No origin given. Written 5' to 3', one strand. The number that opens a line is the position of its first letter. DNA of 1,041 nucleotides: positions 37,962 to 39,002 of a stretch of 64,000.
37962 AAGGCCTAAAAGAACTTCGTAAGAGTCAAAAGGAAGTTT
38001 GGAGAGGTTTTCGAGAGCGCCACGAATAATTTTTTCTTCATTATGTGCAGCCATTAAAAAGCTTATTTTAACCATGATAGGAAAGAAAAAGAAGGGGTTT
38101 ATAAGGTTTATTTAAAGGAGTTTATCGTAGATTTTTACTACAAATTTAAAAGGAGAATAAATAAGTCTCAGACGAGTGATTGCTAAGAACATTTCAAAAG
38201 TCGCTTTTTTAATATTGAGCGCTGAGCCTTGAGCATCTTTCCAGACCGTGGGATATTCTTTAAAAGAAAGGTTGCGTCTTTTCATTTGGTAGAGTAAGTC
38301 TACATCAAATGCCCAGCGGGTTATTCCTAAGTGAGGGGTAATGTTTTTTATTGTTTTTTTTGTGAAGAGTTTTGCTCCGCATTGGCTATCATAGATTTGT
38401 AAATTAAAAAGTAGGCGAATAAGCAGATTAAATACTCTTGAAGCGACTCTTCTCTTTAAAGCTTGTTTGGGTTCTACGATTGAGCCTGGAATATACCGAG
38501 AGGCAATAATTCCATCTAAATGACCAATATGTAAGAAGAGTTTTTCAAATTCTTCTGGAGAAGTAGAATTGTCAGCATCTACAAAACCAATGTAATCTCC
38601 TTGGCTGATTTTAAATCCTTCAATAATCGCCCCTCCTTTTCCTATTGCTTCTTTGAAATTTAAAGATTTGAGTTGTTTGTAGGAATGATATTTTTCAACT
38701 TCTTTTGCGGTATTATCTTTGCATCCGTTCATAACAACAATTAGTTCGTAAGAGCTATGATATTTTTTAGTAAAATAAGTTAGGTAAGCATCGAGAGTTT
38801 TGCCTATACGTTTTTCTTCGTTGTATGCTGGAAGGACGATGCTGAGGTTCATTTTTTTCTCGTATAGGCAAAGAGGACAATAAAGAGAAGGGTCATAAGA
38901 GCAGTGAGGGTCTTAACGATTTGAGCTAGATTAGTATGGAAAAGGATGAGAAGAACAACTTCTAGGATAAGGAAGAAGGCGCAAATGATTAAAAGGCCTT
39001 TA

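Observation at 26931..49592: Five class-I SAM methyltransferases (plus two B12-rSAM candidates) in the glyco island predict a heavily methylated glycan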

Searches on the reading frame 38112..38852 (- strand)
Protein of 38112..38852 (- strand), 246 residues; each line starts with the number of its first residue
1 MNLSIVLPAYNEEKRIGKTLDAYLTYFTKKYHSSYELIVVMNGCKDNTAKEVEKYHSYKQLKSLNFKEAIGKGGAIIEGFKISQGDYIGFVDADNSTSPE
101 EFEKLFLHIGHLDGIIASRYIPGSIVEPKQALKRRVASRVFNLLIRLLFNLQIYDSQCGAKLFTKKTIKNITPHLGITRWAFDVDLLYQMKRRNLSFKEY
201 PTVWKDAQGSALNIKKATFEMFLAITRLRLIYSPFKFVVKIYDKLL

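Call 10: search_protein_families(library=pfam, proteins=[window:38112-38852:-], max_evalue=0.001)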
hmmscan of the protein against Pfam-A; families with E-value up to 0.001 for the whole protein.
window:38112-38852:- (246 aa): 3 families
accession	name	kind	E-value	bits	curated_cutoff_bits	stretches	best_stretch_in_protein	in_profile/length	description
PF00535.33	Glycos_transf_2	-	1.3e-24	87.5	23.3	1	4-169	1-165/168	Glycosyl transferase family 2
PF10111.15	Glyco_tranf_2_2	-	5.7e-10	39.6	27.3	1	4-106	1-103/276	Glycosyltransferase like family 2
PF13641.12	Glyco_tranf_2_3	-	1.1e-08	35.8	27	1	3-105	3-107/230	Glycosyltransferase like family 2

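Call 63: search_protein_families(library=ncbifam, proteins=[window:38112-38852:-], max_evalue=1e-8)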
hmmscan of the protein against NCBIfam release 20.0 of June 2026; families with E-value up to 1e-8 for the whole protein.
window:38112-38852:- (246 aa): 8 families
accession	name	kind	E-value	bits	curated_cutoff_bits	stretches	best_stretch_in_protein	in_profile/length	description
NF047588.1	GlcsyltransPgfSStrep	equivalog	1.5e-15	57.2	500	1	1-172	1-168/308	glycosyltransferase PgfS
TIGR04182.1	glyco_TIGR04182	equivalog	1.3e-13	51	325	1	3-238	2-227/293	S-layer glycoprotein N-glycosyltransferase AglJ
NF007482.0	PRK10073.1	equivalog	4.8e-13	48.8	423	1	2-106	7-107/334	glycosyltransferase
TIGR03937.1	PgaC_IcaA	equivalog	1.9e-12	46.9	422.3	1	3-95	47-136/407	poly-beta-1,6-N-acetyl-D-glucosamine synthase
NF007986.1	PRK10714.1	equivalog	7.7e-12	44.8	529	1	2-169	7-170/316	undecaprenyl-phosphate 4-deoxy-4-formamido-L-arabinose transferase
NF038302.1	EPS_HpsE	equivalog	1.7e-11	43.6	300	1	1-99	1-101/307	hormogonium polysaccharide biosynthesis glycosyltransferase HpsE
NF010496.0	PRK13915.1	equivalog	2.1e-11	43.5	262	1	2-99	32-131/307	glucosyl-3-phosphoglycerate synthase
NF047683.1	TeichurnBiosyTuaG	equivalog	5.6e-09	36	400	1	3-105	8-107/252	teichuronic acid biosynthesis protein TuaG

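Call 78: search_solved_structures(query=window:38112-38852:-, max_evalue=0.00001)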
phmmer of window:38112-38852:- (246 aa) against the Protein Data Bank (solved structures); distinct sequences matched with E-value up to 0.00001: 13.
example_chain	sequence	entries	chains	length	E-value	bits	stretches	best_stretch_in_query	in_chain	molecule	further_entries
5ekp_C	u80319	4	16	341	3.9e-10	42.7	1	2-105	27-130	Uncharacterized glycosyltransferase sll0501 | Glycosyltransferase sll0501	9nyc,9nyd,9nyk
5eke_A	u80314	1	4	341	3.9e-10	42.7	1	2-105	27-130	Uncharacterized glycosyltransferase sll0501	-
9nye_A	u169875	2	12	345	4e-10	42.7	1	2-105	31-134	Glycosyltransferase sll0501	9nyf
5mlz_A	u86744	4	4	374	2e-09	40.4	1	1-139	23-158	Dolichol monophosphate mannose synthase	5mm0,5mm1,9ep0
9bhc_C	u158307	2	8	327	2.8e-08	36.6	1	3-167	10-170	Undecaprenyl-phosphate 4-deoxy-4-formamido-L-arabinose transferase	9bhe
2z87_A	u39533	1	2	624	2.9e-08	36.6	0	3-100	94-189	Chondroitin synthase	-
2z86_A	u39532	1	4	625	2.9e-08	36.6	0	3-100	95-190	Chondroitin synthase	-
8vxh_A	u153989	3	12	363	3.3e-08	36.4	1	3-167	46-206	Undecaprenyl-phosphate 4-deoxy-4-formamido-L-arabinose transferase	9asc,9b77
9hwj_A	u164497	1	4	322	1.1e-07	34.7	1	3-163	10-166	Undecaprenyl-phosphate 4-deoxy-4-formamido-L-arabinose transferase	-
5hea_A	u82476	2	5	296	1.4e-06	31.1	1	3-105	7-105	Putative glycosyltransferase (GalT1)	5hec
5tze_C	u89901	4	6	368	1.5e-06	31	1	1-151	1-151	Glycosyl transferase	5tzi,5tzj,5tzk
5tz8_A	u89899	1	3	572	3.1e-06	29.9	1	1-151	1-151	Glycosyl transferase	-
6h1j_A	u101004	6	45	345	5.3e-06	29.2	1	3-225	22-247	Probable ss-1,3-N-acetylglucosaminyltransferase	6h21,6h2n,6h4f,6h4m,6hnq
